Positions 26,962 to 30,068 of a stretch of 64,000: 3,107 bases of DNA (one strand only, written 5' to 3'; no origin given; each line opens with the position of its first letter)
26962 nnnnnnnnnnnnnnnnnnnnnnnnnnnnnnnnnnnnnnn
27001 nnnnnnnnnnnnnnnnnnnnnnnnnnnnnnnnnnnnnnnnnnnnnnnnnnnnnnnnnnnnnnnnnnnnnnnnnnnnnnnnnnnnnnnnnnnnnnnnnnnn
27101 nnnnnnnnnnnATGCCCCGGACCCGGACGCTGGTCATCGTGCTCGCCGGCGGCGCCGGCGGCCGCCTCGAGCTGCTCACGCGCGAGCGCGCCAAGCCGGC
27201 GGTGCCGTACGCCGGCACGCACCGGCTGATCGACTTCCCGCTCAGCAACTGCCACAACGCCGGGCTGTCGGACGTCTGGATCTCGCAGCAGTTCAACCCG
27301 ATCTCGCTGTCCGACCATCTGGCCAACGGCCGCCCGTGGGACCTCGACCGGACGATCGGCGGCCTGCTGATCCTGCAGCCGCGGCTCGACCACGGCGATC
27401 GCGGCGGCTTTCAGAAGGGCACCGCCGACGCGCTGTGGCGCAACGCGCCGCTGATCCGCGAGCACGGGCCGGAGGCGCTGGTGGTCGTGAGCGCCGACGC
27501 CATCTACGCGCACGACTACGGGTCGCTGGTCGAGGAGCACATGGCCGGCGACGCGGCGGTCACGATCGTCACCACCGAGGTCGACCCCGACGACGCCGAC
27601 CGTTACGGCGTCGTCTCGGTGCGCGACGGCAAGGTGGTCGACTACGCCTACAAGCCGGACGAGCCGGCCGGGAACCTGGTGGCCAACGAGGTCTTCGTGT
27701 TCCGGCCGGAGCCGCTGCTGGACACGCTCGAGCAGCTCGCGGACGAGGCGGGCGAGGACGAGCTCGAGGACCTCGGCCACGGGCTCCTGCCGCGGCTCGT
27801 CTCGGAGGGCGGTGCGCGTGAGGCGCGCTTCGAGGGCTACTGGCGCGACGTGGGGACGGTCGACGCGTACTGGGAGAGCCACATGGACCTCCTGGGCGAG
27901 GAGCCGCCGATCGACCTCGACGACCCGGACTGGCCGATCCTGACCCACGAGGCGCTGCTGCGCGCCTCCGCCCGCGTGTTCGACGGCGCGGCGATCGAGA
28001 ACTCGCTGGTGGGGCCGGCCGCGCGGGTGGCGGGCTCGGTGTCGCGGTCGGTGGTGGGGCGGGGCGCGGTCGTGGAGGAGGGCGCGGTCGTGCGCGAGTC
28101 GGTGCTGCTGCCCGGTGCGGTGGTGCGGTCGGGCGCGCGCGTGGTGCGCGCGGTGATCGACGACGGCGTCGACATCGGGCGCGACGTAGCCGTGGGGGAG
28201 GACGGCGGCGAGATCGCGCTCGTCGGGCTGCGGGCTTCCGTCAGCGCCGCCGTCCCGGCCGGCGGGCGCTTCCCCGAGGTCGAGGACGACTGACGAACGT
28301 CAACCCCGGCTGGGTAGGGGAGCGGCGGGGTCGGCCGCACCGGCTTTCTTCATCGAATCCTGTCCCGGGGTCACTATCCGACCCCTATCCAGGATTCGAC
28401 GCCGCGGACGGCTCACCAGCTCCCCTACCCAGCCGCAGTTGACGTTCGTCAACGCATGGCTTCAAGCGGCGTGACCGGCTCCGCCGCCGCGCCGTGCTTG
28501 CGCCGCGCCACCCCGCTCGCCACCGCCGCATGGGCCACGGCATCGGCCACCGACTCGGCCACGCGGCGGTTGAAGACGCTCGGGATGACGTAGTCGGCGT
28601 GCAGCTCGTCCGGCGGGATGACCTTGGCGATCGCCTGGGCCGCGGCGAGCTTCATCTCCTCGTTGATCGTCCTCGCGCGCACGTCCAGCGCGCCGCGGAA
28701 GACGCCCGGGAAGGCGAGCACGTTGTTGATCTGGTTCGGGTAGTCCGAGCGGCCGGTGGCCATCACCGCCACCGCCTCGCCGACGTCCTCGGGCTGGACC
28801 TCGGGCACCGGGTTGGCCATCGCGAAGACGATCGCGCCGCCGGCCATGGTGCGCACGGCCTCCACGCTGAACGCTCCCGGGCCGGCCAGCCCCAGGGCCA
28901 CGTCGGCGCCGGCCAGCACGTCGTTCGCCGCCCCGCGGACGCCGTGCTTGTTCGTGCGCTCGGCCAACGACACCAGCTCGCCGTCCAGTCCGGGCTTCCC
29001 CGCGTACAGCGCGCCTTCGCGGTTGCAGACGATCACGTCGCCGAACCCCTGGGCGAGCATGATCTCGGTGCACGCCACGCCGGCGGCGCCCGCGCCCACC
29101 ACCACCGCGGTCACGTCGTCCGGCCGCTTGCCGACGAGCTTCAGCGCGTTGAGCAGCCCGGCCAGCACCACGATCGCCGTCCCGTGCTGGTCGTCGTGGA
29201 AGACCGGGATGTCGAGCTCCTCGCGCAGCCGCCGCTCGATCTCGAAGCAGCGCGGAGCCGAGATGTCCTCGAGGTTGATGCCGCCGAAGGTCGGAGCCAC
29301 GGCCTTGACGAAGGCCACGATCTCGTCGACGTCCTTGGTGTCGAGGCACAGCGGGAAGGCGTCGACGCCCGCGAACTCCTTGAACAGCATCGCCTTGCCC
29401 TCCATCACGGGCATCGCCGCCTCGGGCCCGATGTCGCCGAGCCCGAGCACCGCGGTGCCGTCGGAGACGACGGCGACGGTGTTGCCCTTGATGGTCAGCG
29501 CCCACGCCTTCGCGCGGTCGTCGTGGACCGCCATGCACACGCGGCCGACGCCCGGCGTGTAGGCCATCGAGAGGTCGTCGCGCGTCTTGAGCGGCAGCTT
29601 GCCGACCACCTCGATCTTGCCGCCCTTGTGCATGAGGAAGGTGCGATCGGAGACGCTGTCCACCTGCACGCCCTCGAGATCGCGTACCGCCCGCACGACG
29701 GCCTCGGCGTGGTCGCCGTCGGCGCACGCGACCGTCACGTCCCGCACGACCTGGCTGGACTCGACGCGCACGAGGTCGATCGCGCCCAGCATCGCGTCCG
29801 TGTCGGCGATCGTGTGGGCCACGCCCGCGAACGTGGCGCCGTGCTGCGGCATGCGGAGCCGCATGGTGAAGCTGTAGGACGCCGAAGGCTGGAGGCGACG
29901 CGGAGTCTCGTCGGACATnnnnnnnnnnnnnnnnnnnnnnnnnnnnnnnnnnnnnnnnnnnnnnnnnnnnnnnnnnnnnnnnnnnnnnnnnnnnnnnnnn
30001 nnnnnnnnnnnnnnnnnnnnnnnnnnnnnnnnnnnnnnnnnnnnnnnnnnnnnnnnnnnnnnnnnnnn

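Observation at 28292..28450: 159-bp MITE-like inverted-repeat element whose ends coincide with the stop codons of two convergent genes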

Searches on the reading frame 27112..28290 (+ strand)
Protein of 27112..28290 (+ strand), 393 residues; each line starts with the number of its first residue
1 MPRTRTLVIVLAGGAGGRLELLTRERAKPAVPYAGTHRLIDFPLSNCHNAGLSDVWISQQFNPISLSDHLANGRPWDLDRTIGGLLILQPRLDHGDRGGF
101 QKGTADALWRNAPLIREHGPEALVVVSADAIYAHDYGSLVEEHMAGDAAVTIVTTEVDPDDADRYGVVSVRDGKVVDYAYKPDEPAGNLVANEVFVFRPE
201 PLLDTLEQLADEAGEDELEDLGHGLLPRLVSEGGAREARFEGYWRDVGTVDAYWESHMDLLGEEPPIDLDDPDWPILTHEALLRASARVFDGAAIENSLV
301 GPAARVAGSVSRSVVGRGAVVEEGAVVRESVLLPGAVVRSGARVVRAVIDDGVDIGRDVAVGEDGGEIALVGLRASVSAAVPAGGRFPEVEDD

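Call 26: find_homologous_proteins(query=window:27112-28290:+, max_evalue=1e-40)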
Query window:27112-28290:+ (393 aa): 7438 proteins with E <= 1e-40 among 8000 candidates; the best 120 are listed.
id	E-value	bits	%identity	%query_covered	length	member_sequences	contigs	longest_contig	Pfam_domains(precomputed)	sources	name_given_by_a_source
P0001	6.3e-240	814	94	100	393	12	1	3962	PF00483.30,PF25087.2,PF25084.2,PF24894.2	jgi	jgi:glucose-1-phosphate adenylyltransferase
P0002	1.7e-228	777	89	100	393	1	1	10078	PF00483.30,PF25084.2,PF24894.2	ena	-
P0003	1.0e-226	771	88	100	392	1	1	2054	PF00483.30,PF25087.2,PF25084.2,PF24894.2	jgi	jgi:glucose-1-phosphate adenylyltransferase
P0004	2.8e-226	769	88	100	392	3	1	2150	PF00483.30,PF25087.2,PF25084.2,PF24894.2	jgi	jgi:glucose-1-phosphate adenylyltransferase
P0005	4.4e-226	769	89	100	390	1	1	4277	PF00483.30,PF25084.2,PF24894.2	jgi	jgi:glucose-1-phosphate adenylyltransferase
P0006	1.2e-225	767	89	100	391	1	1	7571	PF00483.30,PF25084.2,PF24894.2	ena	-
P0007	2.6e-225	766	88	100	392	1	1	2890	PF00483.30,PF25087.2,PF25084.2,PF24894.2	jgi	jgi:glucose-1-phosphate adenylyltransferase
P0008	5.1e-225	765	88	100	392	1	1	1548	PF00483.30,PF25084.2,PF24894.2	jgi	jgi:glucose-1-phosphate adenylyltransferase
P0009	6.9e-225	765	88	100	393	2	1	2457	PF00483.30,PF25087.2,PF25084.2,PF24894.2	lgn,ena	-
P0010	1.2e-223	761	87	100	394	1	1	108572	PF00483.30,PF25084.2,PF24894.2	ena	-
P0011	2.5e-222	756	87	100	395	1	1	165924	PF00483.30,PF25087.2,PF25084.2,PF24894.2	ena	-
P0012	3.8e-222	756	88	100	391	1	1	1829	PF00483.30,PF25084.2,PF24894.2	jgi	jgi:glucose-1-phosphate adenylyltransferase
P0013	6.6e-222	755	89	100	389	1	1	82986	PF00483.30,PF24894.2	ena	-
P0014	1.5e-221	754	86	100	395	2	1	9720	PF00483.30,PF25087.2,PF25084.2,PF24894.2,PF12804.14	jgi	jgi:glucose-1-phosphate adenylyltransferase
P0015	2.7e-221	753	85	100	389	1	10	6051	PF00483.30,PF25087.2,PF25084.2,PF24894.2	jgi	jgi:glucose-1-phosphate adenylyltransferase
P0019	1.0e-220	751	87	100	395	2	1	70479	PF00483.30,PF25087.2,PF25084.2,PF24894.2,PF12804.14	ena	-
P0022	1.3e-219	748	87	100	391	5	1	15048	PF00483.30,PF25084.2,PF24894.2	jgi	jgi:glucose-1-phosphate adenylyltransferase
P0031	9.7e-215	731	85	100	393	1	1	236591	PF00483.30,PF25087.2,PF25084.2,PF24894.2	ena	-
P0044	1.6e-209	714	82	100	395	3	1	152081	PF00483.30,PF25087.2,PF25084.2,PF24894.2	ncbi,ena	-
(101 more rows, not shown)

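Call 27: find_encoding_contigs(protein=P0001, flank=3000, max_places=2)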
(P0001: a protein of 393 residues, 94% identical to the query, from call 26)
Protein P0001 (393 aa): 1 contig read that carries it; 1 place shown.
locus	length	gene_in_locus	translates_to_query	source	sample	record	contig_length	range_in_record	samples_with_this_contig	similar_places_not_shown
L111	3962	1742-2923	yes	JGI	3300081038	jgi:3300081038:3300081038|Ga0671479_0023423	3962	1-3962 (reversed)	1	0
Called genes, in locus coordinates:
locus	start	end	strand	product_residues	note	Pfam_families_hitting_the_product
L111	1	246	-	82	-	?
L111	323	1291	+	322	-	-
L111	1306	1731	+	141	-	PF07883:Cupin_2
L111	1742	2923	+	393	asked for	PF00483:NTP_transferase, PF24894:Hexapep_GlmU, PF25084:LbH_EIF2B (weak), PF25087:GMPPB_C (faint)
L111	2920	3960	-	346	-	?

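Call 28: find_encoding_contigs(protein=P0010, flank=3000, max_places=2)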
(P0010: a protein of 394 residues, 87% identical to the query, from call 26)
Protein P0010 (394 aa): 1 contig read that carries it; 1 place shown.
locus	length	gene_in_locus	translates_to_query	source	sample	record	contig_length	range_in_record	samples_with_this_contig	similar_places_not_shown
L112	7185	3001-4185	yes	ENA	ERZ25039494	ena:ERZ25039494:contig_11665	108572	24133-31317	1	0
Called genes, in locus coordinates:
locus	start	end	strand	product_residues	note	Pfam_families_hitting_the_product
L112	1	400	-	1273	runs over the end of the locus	PF01663:Phosphodiest, PF00149:Metallophos, PF02872:5_nucleotid_C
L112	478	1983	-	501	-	-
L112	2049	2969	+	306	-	PF10503:Esterase_PHB (weak)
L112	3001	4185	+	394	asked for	PF00483:NTP_transferase, PF24894:Hexapep_GlmU, PF25084:LbH_EIF2B (weak)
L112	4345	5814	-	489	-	PF00390:malic, PF03949:Malic_M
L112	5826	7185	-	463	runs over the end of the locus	PF00773:RNB, PF18614:RNase_II_C_S1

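Call 29: find_encoding_contigs(protein=P0011, flank=3000, max_places=2)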
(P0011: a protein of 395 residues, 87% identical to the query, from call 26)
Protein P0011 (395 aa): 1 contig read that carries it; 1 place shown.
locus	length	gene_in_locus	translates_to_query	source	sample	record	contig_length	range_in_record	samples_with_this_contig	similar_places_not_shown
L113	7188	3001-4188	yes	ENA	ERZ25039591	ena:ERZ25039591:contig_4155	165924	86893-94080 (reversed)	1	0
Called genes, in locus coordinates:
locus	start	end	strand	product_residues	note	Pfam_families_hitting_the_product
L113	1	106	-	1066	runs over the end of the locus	PF01663:Phosphodiest, PF00149:Metallophos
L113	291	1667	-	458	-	-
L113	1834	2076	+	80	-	-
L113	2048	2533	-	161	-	PF00583:Acetyltransf_1, PF13673:Acetyltransf_10 (weak), PF13508:Acetyltransf_7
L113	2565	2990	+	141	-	PF07883:Cupin_2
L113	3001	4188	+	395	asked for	PF00483:NTP_transferase, PF24894:Hexapep_GlmU, PF25084:LbH_EIF2B (weak), PF25087:GMPPB_C (faint)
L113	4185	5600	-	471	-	PF00390:malic, PF03949:Malic_M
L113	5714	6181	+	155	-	PF24961:NfeD_membrane (weak), PF01957:NfeD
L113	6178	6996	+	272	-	PF01145:Band_7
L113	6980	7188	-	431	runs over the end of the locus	PF26549:Tricorn_N (faint)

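Call 30: find_encoding_contigs(protein=P0013, flank=3000, max_places=2)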
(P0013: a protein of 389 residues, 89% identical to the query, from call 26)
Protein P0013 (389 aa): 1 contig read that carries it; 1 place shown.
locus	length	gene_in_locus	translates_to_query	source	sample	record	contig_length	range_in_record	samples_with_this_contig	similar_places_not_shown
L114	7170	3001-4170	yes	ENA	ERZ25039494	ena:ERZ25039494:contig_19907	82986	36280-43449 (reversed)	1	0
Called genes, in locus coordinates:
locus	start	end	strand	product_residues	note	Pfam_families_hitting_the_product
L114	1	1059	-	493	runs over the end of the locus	-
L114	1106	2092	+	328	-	PF10503:Esterase_PHB (faint)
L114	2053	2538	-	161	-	PF13302:Acetyltransf_3 (weak), PF00583:Acetyltransf_1, PF13673:Acetyltransf_10, PF13508:Acetyltransf_7, PF08445:FR47 (weak)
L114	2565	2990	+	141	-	PF07883:Cupin_2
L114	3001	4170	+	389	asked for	PF00483:NTP_transferase, PF24894:Hexapep_GlmU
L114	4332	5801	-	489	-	PF00390:malic, PF03949:Malic_M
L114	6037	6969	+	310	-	PF00561:Abhydrolase_1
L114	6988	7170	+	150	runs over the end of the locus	PF24961:NfeD_membrane (weak), PF01957:NfeD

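Call 43: find_encoding_contigs(protein=P0002, flank=1500, max_places=1)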
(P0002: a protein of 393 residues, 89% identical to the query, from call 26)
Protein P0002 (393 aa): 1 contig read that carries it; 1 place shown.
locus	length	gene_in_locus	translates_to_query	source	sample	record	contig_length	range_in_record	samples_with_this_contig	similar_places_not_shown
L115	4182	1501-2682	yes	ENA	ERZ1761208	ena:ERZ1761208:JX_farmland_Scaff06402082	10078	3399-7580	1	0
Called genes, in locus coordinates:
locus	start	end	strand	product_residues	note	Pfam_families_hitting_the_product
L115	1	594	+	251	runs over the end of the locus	-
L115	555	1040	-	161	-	PF13302:Acetyltransf_3, PF00583:Acetyltransf_1, PF13673:Acetyltransf_10, PF13508:Acetyltransf_7, PF08445:FR47 (weak)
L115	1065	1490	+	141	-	PF07883:Cupin_2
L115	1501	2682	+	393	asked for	PF00483:NTP_transferase, PF25084:LbH_EIF2B (faint), PF24894:Hexapep_GlmU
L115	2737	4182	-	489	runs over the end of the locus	PF00390:malic, PF03949:Malic_M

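Call 44: find_encoding_contigs(protein=P0019, flank=1500, max_places=1)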
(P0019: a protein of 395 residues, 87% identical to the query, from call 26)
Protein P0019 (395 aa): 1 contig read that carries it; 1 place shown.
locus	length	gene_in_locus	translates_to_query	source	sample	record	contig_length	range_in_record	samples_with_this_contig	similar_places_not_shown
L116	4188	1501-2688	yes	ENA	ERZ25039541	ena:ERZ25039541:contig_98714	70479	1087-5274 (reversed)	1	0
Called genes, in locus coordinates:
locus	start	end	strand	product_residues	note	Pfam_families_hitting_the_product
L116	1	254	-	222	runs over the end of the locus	-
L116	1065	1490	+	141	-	PF07883:Cupin_2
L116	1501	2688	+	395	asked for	PF00483:NTP_transferase, PF12804:NTP_transf_3 (faint), PF24894:Hexapep_GlmU, PF25084:LbH_EIF2B (weak), PF25087:GMPPB_C (weak)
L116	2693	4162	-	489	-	PF00390:malic, PF03949:Malic_M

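Call 45: find_encoding_contigs(protein=P0031, flank=1500, max_places=1)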
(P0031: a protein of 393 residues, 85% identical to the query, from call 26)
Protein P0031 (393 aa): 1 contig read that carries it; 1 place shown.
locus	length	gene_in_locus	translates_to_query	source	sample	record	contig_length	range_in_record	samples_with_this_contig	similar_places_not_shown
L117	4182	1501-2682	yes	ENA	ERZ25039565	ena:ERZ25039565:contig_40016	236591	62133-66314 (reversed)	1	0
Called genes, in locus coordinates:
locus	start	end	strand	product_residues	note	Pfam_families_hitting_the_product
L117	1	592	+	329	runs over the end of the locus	PF10503:Esterase_PHB (faint)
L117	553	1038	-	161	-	PF13527:Acetyltransf_9 (weak), PF00583:Acetyltransf_1, PF13673:Acetyltransf_10 (weak), PF13508:Acetyltransf_7, PF08445:FR47 (faint)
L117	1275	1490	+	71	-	-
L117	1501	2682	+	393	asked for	PF00483:NTP_transferase, PF24894:Hexapep_GlmU, PF25084:LbH_EIF2B (weak), PF25087:GMPPB_C (faint)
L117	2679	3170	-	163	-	PF03949:Malic_M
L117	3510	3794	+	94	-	-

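Call 46: find_encoding_contigs(protein=P0044, flank=1500, max_places=1)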
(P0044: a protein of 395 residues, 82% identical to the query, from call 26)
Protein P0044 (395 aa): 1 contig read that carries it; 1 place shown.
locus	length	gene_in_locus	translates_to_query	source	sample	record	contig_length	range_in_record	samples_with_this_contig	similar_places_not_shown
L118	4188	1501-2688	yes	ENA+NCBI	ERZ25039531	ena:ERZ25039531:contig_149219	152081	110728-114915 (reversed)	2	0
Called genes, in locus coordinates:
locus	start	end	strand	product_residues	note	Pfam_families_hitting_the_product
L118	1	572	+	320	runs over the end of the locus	PF10503:Esterase_PHB (weak)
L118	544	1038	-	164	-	PF13302:Acetyltransf_3 (weak), PF00583:Acetyltransf_1, PF13673:Acetyltransf_10 (weak), PF13508:Acetyltransf_7, PF08445:FR47 (weak)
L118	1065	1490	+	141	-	PF07883:Cupin_2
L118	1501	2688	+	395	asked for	PF00483:NTP_transferase, PF24894:Hexapep_GlmU, PF25084:LbH_EIF2B (weak), PF25087:GMPPB_C (faint)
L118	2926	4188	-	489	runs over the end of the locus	PF00390:malic, PF03949:Malic_M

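Call 78: search_protein_families(library=pfam, proteins=[window:27112-28290:+])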
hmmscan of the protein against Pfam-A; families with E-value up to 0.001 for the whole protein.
window:27112-28290:+ (393 aa): 4 families
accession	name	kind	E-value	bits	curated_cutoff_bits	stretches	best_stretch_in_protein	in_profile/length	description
PF00483.29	NTP_transferase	-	1.2e-43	149.9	21.2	1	8-261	2-243/245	Nucleotidyl transferase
PF24894.1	Hexapep_GlmU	-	2.4e-12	47.3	23.3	1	294-364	15-86/104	GlmU-like, C-terminal hexapeptide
PF25084.1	LbH_EIF2B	-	4.3e-07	30.3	54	1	297-363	21-89/105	EIF2B subunit epsilon LbH domain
PF12804.13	NTP_transf_3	-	0.00012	22.7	27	1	8-215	1-150/160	MobA-like NTP transferase domain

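Call 88: find_encoding_contigs(protein=P0006, flank=700, max_places=1)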
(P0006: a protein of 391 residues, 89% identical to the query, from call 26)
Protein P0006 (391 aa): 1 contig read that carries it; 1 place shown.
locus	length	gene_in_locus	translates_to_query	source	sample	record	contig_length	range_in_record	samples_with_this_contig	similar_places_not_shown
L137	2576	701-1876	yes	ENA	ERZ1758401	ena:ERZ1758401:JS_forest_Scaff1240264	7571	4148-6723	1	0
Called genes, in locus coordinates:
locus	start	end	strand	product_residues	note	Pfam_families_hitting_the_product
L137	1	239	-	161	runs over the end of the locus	PF24553:Rv0428c_C (faint), PF13302:Acetyltransf_3, PF00583:Acetyltransf_1, PF13673:Acetyltransf_10, PF13508:Acetyltransf_7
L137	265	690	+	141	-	PF07883:Cupin_2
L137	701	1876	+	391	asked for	PF00483:NTP_transferase, PF24894:Hexapep_GlmU, PF25084:LbH_EIF2B (faint)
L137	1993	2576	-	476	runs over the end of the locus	?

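Call 89: find_encoding_contigs(protein=P0005, flank=700, max_places=1)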
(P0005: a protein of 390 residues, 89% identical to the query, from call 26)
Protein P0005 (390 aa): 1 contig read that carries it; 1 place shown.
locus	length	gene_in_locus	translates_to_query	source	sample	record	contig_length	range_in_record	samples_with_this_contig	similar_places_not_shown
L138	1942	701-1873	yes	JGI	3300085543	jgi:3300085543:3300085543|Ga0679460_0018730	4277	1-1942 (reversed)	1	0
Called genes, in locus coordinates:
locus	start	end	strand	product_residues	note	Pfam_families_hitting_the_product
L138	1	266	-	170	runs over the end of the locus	PF13480:Acetyltransf_6 (weak), PF13527:Acetyltransf_9 (weak), PF13302:Acetyltransf_3 (weak), PF00583:Acetyltransf_1, PF13673:Acetyltransf_10, PF13508:Acetyltransf_7, PF08445:FR47 (faint)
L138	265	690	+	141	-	PF07883:Cupin_2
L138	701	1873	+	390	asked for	PF00483:NTP_transferase, PF24894:Hexapep_GlmU, PF25084:LbH_EIF2B (weak)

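Call 90: find_encoding_contigs(protein=P0022, flank=700, max_places=1)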
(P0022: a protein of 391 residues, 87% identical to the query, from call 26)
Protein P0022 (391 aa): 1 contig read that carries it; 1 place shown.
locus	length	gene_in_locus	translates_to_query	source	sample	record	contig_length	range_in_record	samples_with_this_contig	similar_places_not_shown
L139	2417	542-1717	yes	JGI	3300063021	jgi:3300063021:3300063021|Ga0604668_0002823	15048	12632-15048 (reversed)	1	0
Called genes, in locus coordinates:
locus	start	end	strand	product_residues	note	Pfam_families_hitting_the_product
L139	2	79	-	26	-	?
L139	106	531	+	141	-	PF07883:Cupin_2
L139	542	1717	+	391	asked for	PF00483:NTP_transferase, PF24894:Hexapep_GlmU, PF25084:LbH_EIF2B (weak)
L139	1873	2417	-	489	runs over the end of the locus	PF00390:malic, PF03949:Malic_M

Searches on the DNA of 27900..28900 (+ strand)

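Call 4: search_rna_families(source=window, start=27900, end=28900, threshold=evalue, max_evalue=10, show_alignments=3)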
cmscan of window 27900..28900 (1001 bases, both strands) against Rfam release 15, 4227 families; matches with E-value up to 10: 5.
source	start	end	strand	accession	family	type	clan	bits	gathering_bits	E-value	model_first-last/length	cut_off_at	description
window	28306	28436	-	RF04159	MIR1437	Gene; miRNA;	-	29.7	168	0.0078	1-192/192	no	MIR1437 microRNA precursor family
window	28296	28447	-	RF04119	MIR1858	Gene; miRNA;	-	28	137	0.021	1-197/197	no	MIR1858 microRNA precursor family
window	28306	28436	+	RF04159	MIR1437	Gene; miRNA;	-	27.1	168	0.029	1-192/192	no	MIR1437 microRNA precursor family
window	27961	27984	-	RF01082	SBWMV1_UPD-PKh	Cis-reg;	-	17.6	32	2.2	1-25/25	no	Pseudoknot of upstream pseudoknot domain (UPD) of the 3'UTR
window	28429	28463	+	RF03780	mir-3389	Gene; miRNA;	-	16.6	75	6.4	1-69/69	no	mir-3389 microRNA precursor family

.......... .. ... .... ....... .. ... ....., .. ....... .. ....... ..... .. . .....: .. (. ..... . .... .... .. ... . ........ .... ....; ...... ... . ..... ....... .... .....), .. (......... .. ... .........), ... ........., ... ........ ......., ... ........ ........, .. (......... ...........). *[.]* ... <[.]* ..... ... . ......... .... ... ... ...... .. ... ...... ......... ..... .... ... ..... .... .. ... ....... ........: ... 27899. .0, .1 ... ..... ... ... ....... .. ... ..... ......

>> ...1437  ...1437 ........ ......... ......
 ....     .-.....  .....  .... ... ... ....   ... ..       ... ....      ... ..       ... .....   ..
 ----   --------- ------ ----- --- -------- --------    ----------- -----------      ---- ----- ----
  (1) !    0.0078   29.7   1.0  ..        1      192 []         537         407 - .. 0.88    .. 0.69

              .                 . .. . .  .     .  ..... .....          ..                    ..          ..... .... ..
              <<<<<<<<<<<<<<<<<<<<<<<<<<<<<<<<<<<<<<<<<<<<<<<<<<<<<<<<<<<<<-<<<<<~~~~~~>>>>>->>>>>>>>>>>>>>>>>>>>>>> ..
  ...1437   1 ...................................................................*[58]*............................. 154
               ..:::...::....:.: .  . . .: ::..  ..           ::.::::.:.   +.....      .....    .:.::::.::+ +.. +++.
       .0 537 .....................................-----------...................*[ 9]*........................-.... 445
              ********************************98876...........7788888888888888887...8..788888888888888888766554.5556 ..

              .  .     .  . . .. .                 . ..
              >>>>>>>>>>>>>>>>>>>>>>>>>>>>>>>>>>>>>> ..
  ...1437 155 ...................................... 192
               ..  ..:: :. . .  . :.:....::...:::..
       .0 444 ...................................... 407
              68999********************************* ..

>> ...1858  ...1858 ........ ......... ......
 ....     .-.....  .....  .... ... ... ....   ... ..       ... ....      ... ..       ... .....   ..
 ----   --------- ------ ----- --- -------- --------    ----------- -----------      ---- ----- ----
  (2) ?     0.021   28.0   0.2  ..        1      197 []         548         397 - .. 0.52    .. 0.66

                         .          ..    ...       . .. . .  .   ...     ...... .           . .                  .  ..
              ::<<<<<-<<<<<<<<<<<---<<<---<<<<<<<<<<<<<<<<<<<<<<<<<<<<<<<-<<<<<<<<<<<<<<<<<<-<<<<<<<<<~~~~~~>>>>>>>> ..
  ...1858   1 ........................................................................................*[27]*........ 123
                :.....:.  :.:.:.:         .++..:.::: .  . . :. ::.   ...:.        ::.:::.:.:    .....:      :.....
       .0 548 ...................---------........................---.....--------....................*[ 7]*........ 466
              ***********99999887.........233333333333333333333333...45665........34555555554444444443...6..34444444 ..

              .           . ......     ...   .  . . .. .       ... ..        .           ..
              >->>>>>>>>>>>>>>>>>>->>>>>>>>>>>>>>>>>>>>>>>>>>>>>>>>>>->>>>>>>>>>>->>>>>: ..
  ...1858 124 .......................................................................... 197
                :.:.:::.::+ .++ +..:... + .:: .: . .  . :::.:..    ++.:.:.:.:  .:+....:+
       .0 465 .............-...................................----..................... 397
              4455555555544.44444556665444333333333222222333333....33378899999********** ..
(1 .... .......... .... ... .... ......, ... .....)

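Call 15: search_dna_similar(query=window:28291-28451:+, collection=plasmids, mode=distant, max_evalue=0.01)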
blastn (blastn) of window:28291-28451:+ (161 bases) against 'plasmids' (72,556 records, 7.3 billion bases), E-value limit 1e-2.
No match.

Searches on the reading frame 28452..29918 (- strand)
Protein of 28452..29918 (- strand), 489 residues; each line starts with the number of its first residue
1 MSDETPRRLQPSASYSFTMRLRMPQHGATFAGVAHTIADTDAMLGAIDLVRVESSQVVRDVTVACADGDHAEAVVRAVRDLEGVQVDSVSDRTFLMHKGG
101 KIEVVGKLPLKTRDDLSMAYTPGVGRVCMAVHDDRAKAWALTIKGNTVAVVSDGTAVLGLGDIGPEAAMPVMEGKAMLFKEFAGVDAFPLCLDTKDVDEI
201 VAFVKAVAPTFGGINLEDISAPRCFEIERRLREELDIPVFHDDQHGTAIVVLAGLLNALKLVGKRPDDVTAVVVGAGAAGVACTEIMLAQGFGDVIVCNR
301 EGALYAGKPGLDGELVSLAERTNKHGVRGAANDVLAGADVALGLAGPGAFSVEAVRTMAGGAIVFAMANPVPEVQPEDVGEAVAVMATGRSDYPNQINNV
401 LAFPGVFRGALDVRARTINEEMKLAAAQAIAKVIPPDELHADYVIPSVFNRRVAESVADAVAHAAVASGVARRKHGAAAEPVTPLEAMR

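Call 78: search_protein_families(library=pfam, proteins=[window:28452-29918:-])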
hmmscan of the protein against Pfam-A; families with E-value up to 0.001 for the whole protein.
window:28452-29918:- (489 aa): 2 families
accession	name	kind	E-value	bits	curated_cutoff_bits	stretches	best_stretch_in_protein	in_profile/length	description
PF00390.24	malic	-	5.1e-32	111.6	23.1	1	101-232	3-182/182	Malic enzyme, N-terminal domain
PF03949.21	Malic_M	-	8.4e-21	74.9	23.5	1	246-465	3-257/258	Malic enzyme, NAD binding domain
